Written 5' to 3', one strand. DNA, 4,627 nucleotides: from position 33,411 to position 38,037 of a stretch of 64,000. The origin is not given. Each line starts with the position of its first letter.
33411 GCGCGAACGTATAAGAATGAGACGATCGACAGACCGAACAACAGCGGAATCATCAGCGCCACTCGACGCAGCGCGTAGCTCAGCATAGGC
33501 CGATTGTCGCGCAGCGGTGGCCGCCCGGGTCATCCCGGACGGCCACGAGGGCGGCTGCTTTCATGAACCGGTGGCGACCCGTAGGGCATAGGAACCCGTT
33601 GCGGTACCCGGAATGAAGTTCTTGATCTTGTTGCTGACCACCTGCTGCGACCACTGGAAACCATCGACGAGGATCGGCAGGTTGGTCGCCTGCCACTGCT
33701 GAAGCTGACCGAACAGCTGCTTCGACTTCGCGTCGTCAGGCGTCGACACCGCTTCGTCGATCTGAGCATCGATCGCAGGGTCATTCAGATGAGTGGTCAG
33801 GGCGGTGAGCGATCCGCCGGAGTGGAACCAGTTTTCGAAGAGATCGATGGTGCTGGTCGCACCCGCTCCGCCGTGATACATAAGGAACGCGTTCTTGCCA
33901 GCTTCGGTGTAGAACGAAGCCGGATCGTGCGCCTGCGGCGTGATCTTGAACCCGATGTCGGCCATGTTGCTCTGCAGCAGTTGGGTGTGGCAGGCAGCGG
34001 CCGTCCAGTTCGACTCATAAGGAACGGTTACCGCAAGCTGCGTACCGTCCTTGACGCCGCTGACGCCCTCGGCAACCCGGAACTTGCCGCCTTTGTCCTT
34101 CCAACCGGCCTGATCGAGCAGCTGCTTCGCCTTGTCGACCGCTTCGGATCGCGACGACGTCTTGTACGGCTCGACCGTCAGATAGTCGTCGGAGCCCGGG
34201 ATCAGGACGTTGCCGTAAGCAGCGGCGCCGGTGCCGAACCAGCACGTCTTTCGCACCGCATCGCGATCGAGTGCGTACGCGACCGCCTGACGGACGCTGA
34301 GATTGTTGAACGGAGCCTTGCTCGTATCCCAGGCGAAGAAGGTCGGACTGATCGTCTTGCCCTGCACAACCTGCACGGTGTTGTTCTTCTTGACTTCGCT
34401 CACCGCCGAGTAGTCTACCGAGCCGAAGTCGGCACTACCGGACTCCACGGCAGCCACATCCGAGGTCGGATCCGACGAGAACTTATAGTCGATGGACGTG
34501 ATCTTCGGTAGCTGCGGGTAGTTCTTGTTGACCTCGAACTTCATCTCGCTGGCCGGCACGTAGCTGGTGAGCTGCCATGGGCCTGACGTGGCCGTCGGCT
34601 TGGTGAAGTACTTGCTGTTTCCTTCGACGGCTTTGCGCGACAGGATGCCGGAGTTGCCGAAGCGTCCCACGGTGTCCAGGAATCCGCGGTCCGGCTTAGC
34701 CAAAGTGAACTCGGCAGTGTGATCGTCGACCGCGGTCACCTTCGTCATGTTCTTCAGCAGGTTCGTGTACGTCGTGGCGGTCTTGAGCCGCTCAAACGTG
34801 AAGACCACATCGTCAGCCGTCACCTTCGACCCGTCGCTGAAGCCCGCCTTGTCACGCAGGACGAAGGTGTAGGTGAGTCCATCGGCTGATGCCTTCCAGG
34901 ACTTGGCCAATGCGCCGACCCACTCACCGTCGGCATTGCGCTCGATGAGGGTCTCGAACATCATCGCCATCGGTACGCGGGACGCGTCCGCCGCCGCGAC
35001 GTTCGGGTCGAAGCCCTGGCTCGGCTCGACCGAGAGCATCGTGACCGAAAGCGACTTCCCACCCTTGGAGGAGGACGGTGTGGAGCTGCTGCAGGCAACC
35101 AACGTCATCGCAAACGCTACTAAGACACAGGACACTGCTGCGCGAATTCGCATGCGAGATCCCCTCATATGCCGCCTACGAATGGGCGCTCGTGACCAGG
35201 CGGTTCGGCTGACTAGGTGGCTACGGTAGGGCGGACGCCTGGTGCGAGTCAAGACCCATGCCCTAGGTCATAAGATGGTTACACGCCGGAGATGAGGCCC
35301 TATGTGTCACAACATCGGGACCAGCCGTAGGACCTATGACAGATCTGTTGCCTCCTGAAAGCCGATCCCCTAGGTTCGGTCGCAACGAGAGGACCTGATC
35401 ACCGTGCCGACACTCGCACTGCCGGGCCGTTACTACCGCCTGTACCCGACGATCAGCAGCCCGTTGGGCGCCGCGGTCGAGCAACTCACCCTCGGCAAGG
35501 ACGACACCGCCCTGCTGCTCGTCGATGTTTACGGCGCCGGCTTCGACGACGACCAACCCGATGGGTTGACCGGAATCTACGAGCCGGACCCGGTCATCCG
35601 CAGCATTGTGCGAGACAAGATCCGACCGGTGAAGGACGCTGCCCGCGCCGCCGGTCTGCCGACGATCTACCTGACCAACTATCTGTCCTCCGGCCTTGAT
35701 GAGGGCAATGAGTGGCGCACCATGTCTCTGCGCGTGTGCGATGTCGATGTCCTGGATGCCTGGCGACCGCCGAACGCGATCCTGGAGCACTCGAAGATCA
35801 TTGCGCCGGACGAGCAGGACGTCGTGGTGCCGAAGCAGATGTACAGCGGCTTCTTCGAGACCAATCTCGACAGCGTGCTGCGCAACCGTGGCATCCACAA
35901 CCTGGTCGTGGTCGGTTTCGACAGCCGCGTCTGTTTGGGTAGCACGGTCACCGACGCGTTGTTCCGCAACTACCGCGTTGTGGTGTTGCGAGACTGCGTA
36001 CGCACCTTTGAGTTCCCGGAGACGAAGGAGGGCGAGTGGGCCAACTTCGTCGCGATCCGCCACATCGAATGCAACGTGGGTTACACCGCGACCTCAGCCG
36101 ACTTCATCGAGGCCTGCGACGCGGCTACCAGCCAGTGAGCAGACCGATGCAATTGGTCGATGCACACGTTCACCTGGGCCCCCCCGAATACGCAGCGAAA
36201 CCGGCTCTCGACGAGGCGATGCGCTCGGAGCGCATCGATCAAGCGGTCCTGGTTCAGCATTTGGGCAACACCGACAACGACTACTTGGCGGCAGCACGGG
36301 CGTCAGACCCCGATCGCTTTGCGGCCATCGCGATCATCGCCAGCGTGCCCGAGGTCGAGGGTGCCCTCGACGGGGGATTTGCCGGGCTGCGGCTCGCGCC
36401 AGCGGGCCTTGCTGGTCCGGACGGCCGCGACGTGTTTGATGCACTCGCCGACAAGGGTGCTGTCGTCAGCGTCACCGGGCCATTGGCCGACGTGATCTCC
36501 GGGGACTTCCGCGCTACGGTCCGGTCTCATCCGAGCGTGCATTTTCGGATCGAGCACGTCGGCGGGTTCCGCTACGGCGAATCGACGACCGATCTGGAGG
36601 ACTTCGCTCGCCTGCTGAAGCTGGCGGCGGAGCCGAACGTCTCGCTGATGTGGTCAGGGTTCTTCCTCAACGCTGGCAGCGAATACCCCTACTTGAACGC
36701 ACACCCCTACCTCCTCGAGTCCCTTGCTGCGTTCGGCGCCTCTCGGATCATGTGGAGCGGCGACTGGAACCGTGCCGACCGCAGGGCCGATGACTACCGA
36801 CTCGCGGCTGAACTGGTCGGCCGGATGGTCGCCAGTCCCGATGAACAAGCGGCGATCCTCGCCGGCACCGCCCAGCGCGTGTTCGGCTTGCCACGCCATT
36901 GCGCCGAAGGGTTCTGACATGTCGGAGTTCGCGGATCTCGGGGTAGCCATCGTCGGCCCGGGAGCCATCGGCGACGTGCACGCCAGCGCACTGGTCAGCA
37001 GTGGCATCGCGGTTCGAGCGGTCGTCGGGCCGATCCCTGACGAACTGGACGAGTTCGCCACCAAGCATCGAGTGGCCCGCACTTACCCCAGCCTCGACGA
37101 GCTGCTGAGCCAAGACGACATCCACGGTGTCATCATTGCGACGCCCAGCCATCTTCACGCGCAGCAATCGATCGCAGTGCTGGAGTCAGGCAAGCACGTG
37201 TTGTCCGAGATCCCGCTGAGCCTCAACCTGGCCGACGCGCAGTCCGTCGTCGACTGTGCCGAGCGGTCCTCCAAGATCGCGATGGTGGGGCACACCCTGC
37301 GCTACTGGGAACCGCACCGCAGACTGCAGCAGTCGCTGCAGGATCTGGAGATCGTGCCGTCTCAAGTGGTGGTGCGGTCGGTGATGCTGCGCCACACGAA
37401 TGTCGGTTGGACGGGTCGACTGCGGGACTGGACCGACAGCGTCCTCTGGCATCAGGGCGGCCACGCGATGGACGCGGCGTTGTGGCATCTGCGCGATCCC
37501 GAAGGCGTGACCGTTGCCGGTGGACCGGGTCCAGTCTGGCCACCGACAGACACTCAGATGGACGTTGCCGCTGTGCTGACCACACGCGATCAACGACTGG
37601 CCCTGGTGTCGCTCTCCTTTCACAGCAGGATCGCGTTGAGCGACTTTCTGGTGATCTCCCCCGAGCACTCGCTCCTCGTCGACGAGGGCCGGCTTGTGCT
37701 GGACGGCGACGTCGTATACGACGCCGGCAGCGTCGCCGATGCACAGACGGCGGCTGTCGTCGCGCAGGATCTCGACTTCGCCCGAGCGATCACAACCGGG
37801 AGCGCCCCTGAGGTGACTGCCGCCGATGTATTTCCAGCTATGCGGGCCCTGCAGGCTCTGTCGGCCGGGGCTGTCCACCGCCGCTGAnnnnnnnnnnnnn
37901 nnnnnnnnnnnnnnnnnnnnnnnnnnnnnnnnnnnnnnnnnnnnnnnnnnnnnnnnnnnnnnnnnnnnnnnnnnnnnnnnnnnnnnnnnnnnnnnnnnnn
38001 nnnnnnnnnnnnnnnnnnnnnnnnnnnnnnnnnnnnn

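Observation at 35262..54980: A 7-bp-periodic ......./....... motif marks nearly every promoter in 35-55 kb: a local GntR/FadR regulon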

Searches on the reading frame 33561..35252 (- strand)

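Call 8: search_protein_families(library=pfam, proteins=[window:33561-35252:-])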
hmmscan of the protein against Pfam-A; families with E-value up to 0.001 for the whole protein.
window:33561-35252:- (563 aa): 1 family
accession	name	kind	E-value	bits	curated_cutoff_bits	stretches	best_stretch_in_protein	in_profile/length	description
PF00496.27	SBP_bac_5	-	1.3e-73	248.7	32.4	1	111-480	2-365/368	Bacterial extracellular solute-binding proteins, family 5 Middle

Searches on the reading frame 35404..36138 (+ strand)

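Call 8: search_protein_families(library=pfam, proteins=[window:35404-36138:+])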
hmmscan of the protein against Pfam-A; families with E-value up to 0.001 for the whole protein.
window:35404-36138:+ (244 aa): 1 family
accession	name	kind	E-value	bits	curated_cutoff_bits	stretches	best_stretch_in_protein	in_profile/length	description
PF00857.26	Isochorismatase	-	7.5e-24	85.2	27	1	68-204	25-153/175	Isochorismatase domain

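Call 45: search_protein_families(library=ncbifam, proteins=[window:35404-36138:+], max_evalue=0.00001)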
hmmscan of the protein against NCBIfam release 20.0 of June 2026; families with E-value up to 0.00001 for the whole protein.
window:35404-36138:+ (244 aa): 4 families
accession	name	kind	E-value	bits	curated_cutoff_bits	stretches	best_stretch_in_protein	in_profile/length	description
TIGR03614.1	RutB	equivalog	3.9e-25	88.8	377.95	1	133-240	120-221/226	pyrimidine utilization protein B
NF050097.1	BiurAmidohydBiuH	equivalog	1.3e-10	41.2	370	1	133-203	120-190/221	biuret amidohydrolase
NF008517.0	PRK11440.1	equivalog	5.5e-08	33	195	1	123-201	80-158/188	hydrolase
NF008623.0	PRK11609.1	equivalog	5.9e-07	29.5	174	1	152-203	131-182/213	bifunctional nicotinamidase/pyrazinamidase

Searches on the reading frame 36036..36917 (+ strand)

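Call 8: search_protein_families(library=pfam, proteins=[window:36036-36917:+])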
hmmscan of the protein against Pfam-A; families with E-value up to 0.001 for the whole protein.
window:36036-36917:+ (293 aa): 1 family
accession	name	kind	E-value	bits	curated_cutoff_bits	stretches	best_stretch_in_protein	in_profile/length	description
PF04909.20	Amidohydro_2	-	1.3e-20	74.7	26.4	1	30-285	14-289/289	Amidohydrolase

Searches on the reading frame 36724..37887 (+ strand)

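Call 8: search_protein_families(library=pfam, proteins=[window:36724-37887:+])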
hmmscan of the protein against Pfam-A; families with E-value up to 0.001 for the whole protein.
window:36724-37887:+ (387 aa): 3 families
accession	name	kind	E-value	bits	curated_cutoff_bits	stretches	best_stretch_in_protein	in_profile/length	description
PF01408.29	GFO_IDH_MocA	-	1.3e-23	84.4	24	1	73-190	2-120/120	Oxidoreductase family, NAD-binding Rossmann fold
PF19858.4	OxRdtase_C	-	6.2e-15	55.4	26.3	1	221-380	2-160/163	Bacterial oxidoreductases, C-terminal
PF22725.1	GFO_IDH_MocA_C3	-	0.00032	21.1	27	1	227-303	33-108/124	GFO/IDH/MocA C-terminal domain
